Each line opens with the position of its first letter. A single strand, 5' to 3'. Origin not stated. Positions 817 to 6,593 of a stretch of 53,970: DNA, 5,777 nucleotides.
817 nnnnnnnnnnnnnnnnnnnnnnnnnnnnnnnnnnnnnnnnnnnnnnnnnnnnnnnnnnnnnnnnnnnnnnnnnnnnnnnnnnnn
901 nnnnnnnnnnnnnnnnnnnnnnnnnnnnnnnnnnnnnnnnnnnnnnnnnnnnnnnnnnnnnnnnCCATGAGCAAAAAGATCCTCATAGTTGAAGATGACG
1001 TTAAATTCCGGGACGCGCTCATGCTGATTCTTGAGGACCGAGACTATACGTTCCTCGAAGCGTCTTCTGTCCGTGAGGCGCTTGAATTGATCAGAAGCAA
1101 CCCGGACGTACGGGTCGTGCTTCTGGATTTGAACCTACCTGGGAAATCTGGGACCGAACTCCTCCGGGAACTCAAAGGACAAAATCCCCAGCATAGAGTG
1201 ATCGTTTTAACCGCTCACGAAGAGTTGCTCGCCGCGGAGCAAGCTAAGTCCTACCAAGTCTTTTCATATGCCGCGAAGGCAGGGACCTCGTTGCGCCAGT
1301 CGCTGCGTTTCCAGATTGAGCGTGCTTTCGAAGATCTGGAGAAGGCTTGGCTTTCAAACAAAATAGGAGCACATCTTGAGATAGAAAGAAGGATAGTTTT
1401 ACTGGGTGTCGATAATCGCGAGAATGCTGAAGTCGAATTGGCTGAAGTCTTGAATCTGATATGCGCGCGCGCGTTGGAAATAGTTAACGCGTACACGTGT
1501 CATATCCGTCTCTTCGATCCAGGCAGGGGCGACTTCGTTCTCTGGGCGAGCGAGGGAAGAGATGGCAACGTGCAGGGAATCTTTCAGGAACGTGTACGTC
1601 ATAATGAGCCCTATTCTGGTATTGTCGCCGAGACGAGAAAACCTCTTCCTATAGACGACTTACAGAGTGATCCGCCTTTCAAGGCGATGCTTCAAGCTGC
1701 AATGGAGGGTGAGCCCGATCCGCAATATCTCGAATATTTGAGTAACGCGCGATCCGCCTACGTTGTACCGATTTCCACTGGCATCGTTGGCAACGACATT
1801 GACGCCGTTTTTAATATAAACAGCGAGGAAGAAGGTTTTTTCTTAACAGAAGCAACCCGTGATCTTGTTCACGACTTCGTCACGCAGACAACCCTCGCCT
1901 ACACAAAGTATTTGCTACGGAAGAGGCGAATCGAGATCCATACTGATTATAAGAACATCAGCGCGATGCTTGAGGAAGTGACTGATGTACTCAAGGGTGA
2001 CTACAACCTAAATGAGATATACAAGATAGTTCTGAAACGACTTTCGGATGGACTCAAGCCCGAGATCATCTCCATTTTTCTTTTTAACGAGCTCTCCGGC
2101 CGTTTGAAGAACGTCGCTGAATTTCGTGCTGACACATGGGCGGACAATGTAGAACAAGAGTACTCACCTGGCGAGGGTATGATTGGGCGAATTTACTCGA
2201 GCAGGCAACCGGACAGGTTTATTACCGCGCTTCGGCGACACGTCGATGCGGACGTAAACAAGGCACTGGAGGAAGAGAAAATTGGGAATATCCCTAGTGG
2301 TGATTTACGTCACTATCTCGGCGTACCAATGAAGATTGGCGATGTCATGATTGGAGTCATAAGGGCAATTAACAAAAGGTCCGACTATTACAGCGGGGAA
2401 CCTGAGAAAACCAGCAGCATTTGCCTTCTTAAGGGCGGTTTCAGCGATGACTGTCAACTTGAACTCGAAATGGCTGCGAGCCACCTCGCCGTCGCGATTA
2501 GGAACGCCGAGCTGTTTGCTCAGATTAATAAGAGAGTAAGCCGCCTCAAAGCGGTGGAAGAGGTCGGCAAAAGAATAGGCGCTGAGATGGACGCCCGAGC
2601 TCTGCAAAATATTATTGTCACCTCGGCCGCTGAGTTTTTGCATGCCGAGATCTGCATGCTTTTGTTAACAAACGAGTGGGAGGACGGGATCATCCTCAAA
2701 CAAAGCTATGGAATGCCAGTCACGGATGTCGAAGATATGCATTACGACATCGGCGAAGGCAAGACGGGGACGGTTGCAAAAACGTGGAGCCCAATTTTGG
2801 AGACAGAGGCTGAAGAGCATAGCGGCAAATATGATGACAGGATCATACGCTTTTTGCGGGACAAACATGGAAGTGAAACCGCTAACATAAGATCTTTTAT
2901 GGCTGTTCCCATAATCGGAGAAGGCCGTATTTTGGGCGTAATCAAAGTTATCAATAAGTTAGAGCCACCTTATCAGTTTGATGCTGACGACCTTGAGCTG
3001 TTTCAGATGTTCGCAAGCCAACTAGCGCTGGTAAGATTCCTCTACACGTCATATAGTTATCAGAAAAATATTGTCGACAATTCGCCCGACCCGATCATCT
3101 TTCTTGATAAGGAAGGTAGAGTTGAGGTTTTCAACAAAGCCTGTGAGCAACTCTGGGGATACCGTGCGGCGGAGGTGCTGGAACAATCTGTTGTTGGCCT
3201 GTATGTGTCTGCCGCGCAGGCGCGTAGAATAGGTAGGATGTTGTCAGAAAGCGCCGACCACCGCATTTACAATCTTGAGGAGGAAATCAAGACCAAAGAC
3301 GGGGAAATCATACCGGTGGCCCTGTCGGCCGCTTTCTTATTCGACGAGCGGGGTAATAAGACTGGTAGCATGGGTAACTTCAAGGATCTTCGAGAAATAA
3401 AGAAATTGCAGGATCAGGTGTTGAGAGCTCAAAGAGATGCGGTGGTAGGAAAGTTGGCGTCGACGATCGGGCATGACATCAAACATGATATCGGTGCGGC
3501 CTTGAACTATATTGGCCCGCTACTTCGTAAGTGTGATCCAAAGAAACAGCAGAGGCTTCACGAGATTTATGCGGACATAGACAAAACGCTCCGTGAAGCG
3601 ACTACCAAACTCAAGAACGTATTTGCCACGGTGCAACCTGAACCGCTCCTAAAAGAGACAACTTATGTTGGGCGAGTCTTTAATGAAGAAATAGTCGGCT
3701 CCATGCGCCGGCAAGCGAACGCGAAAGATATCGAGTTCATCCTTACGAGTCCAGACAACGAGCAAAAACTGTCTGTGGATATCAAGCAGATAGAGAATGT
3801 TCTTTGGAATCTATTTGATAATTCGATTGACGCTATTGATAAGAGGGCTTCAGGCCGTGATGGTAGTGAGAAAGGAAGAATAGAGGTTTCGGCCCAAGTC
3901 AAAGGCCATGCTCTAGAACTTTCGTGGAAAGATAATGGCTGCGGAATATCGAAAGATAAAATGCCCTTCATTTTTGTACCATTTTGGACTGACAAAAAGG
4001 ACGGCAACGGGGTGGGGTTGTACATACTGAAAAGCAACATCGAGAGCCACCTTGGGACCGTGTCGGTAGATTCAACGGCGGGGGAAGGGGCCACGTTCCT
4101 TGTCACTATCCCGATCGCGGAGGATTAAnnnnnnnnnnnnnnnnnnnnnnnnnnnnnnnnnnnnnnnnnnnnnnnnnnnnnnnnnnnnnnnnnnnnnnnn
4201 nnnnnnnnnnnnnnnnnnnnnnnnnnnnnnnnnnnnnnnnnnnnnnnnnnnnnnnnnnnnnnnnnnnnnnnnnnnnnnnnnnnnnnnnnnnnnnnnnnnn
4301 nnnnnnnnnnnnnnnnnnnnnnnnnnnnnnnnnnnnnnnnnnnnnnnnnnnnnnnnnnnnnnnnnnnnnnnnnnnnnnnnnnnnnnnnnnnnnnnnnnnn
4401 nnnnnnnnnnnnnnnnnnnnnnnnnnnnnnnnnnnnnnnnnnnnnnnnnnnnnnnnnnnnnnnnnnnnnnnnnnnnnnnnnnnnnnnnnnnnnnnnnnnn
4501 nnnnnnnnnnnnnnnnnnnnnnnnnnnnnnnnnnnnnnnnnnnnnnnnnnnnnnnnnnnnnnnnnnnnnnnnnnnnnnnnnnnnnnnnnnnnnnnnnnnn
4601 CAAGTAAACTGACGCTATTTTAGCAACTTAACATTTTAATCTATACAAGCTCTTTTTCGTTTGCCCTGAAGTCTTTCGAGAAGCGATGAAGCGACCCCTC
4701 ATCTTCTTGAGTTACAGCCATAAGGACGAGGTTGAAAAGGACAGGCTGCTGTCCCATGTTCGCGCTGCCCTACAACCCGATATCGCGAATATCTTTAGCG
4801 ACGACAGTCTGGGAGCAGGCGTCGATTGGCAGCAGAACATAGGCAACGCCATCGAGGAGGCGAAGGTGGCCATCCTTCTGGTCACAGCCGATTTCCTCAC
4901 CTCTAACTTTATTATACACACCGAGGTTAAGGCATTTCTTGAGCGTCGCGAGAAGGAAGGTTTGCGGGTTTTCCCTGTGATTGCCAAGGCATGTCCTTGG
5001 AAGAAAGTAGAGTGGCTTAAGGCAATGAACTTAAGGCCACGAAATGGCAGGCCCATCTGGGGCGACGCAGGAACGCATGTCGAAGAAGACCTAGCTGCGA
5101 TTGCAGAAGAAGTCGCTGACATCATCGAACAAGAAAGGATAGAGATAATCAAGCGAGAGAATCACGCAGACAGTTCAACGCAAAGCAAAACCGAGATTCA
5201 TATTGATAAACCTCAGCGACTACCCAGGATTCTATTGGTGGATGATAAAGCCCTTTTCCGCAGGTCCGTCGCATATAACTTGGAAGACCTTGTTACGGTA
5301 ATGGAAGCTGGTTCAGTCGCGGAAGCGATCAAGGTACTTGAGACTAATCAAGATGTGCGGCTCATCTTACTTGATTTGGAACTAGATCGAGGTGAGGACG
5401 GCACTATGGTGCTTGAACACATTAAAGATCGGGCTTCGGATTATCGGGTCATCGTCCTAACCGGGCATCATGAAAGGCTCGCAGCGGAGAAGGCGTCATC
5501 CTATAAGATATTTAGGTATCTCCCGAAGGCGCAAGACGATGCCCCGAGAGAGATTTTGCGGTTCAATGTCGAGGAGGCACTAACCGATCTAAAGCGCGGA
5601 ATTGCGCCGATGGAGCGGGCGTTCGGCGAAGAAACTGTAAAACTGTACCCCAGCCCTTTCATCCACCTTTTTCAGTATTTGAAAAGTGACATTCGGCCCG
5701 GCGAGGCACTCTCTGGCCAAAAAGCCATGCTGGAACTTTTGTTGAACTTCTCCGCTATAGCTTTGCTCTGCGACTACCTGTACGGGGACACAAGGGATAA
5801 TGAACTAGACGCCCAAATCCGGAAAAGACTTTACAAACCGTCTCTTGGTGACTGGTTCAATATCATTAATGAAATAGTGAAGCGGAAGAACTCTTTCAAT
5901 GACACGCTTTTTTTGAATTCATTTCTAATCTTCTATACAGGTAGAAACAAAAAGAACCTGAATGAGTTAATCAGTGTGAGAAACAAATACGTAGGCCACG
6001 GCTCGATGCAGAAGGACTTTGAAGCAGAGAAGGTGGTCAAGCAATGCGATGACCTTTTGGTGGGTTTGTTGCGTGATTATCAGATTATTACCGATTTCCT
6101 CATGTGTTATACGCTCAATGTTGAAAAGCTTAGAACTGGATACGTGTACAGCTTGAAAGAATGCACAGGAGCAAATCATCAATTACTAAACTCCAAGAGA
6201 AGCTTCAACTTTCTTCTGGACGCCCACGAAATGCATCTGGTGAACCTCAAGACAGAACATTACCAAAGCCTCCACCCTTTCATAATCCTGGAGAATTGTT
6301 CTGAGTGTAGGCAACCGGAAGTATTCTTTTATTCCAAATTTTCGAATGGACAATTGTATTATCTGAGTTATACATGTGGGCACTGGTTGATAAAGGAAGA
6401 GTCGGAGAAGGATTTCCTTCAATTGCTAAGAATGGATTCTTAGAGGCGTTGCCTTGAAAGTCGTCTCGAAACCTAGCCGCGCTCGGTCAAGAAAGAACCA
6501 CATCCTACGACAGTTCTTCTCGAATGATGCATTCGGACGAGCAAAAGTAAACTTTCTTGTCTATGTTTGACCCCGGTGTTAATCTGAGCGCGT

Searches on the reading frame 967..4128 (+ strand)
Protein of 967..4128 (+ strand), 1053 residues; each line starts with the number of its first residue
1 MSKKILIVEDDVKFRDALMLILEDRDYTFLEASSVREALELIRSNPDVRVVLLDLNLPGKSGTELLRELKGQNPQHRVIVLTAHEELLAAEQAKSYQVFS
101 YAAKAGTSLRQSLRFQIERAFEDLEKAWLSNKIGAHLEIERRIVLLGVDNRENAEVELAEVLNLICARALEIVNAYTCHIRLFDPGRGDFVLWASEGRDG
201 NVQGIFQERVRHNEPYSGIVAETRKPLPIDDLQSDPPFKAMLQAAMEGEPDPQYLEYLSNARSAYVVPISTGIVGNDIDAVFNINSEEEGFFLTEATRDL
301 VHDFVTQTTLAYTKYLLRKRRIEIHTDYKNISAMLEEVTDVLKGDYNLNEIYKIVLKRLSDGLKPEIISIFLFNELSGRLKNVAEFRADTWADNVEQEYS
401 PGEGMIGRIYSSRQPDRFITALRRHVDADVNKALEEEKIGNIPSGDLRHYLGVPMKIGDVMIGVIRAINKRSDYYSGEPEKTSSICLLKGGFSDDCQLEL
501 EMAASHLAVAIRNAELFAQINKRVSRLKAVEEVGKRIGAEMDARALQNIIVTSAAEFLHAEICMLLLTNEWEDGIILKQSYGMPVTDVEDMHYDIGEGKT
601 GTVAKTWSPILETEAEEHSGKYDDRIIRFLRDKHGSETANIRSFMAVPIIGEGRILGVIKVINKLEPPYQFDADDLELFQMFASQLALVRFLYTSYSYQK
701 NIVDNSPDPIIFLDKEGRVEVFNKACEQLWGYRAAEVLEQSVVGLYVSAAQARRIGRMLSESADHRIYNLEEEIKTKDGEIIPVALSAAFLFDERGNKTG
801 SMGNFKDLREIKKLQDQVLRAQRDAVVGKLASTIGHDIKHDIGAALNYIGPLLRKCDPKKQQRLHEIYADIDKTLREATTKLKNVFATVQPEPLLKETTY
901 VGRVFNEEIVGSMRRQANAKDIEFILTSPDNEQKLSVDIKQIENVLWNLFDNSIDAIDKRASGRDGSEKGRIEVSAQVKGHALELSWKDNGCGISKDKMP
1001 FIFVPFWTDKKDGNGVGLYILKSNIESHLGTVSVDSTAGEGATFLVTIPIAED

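Call 11: search_protein_families(library=ncbifam, proteins=[window:967-4128:+], max_evalue=0.001)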
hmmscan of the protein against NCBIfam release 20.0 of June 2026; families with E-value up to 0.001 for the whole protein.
window:967-4128:+ (1053 aa): 136 families (the best 25 are shown)
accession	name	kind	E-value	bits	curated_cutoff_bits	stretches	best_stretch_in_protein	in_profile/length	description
NF008468.0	PRK11360.1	equivalog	4.7e-49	167.3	646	1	687-1052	258-610/616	two-component system sensor histidine kinase AtoS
NF052574.1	HisKinEspCMyxo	equivalog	9.4e-32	110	1200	3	944-1052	533-639/785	serine histidine kinase EspC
NF041777.1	sens_FixL_Rhizob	equivalog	1.2e-30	106.7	850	1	697-1052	123-483/485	sensor protein FixL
NF047874.1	MASE3_PAS_HK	subfamily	7.8e-30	104.2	560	2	907-1050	485-625/655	MASE3 domain-containing sensor histidine kinase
NF007688.0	PRK10364.1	equivalog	9e-28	97.2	479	1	809-1051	222-452/460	two-component system sensor histidine kinase ZraS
NF052573.1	HisKinEspAMyxo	equivalog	9.5e-26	90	1400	2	703-1051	260-612/755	serine histidine kinase EspA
NF008302.0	PRK11091.1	equivalog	1.2e-25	89.9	838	1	696-1050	154-505/779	aerobic respiration two-component sensor histidine kinase ArcB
NF046044.1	PnpS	equivalog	2.4e-25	89.4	400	1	700-1049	58-390/390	two-component system histidine kinase PnpS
NF046020.1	HisKinCckABruc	equivalog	3.4e-25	88.1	1000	2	807-1049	460-706/868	cell cycle histidine kinase CckA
NF010076.0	PRK13557.1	subfamily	1.2e-24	86.7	631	2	722-1052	58-396/540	histidine kinase famiy protein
NF010411.0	PRK13837.1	equivalog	7.5e-22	77.1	647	1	809-1051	432-676/828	two-component system VirA-like sensor kinase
TIGR02916.1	PEP_his_kin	equivalog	1.2e-20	73.6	300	1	814-1049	462-679/679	XrtA/PEP-CTERM system histidine kinase PrsK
TIGR02956.1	TMAO_torS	equivalog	4.3e-20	71.4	676.5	1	907-1051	544-683/967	TMAO reductase system sensor histidine kinase/response regulator TorS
NF008298.1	PRK11086.1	subfamily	1.2e-18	66.9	520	1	938-1051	420-526/529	DcuS/MalK family sensor histidine kinase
NF046026.1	HisKinCckACaul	equivalog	2.1e-18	65.8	1000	2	806-1052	281-534/678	cell cycle histidine kinase CckA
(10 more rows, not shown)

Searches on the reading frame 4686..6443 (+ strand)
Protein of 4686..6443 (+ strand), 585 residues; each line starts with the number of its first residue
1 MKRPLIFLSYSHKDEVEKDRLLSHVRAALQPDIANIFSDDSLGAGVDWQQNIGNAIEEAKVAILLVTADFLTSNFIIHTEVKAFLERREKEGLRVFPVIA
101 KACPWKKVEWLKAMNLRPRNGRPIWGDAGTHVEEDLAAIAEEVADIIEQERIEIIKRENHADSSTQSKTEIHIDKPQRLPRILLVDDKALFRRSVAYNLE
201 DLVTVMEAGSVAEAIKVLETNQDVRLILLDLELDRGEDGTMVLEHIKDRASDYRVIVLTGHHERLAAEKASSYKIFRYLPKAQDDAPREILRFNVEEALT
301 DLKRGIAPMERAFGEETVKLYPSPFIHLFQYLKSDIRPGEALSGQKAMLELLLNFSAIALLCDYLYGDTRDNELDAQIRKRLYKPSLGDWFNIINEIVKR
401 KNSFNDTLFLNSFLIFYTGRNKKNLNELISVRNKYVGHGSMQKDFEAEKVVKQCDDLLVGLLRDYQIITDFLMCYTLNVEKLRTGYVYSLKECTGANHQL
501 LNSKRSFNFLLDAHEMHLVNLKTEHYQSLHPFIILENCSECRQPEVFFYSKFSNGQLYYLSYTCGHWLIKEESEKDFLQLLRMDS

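Call 11: search_protein_families(library=ncbifam, proteins=[window:4686-6443:+], max_evalue=0.001)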
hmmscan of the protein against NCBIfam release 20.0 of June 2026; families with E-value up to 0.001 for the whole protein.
window:4686-6443:+ (585 aa): 29 families (the best 25 are shown)
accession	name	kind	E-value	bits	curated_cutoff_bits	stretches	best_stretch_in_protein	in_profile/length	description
NF033791.1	ActR_PrrA_rreg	equivalog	5.1e-09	36.4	250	1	182-285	4-106/173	ActR/PrrA/RegA family redox response regulator transcription factor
NF007935.0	PRK10651.1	equivalog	7.3e-09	35.1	250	1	180-260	7-88/216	two-component system response regulator NarL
NF047785.1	respo_reg_MadR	equivalog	1.5e-06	27.7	300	1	181-261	2-86/209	MadR family response regulator transcription factor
NF041945.1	LuxN_Vibrio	equivalog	1.6e-06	26.6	1550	1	150-262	691-802/839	quorum-sensing autoinducer 1 sensor kinase/phosphatase LuxN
TIGR01818.1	ntrC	equivalog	1.8e-06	27.1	558.6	1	182-284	1-102/463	nitrogen regulation protein NR(I)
NF008034.0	PRK10766.1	equivalog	8.8e-06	25.4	275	1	181-265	4-86/231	two-component system response regulator TorR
NF011695.0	PRK15115.1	equivalog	1e-05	24.5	763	1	181-299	8-122/445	two-component system response regulator GlrR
NF046020.1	HisKinCckABruc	equivalog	1.4e-05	23.2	1000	1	160-281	731-852/868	cell cycle histidine kinase CckA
NF045505.1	RR_RssB_Pseudo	equivalog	1.9e-05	23.9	700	1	181-299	7-122/394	two-component system response regulator RssB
NF041866.1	EpsW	equivalog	2.6e-05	23.8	200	1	180-270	6-97/131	exopolysaccharide biosynthesis response regulator EpsW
NF041832.1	near_NosP_CTERM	subfamily_domain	3.4e-05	23.1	400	1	160-266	231-341/370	NahK/ErcS family hybrid sensor histidine kinase/response regulator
TIGR02915.1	PEP_resp_reg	equivalog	3.7e-05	22.7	502.6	1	182-283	1-104/445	PEP-CTERM-box response regulator transcription factor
NF011896.0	PRK15369.1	equivalog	4e-05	23.3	242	1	181-273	5-98/211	two component system response regulator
NF006623.1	PRK09191.1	subfamily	4.2e-05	23.4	240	1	149-269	108-227/258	PhyR family response regulator anti-anti-sigma factor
NF010076.0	PRK13557.1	subfamily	4.5e-05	22.1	631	1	164-265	401-502/540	histidine kinase famiy protein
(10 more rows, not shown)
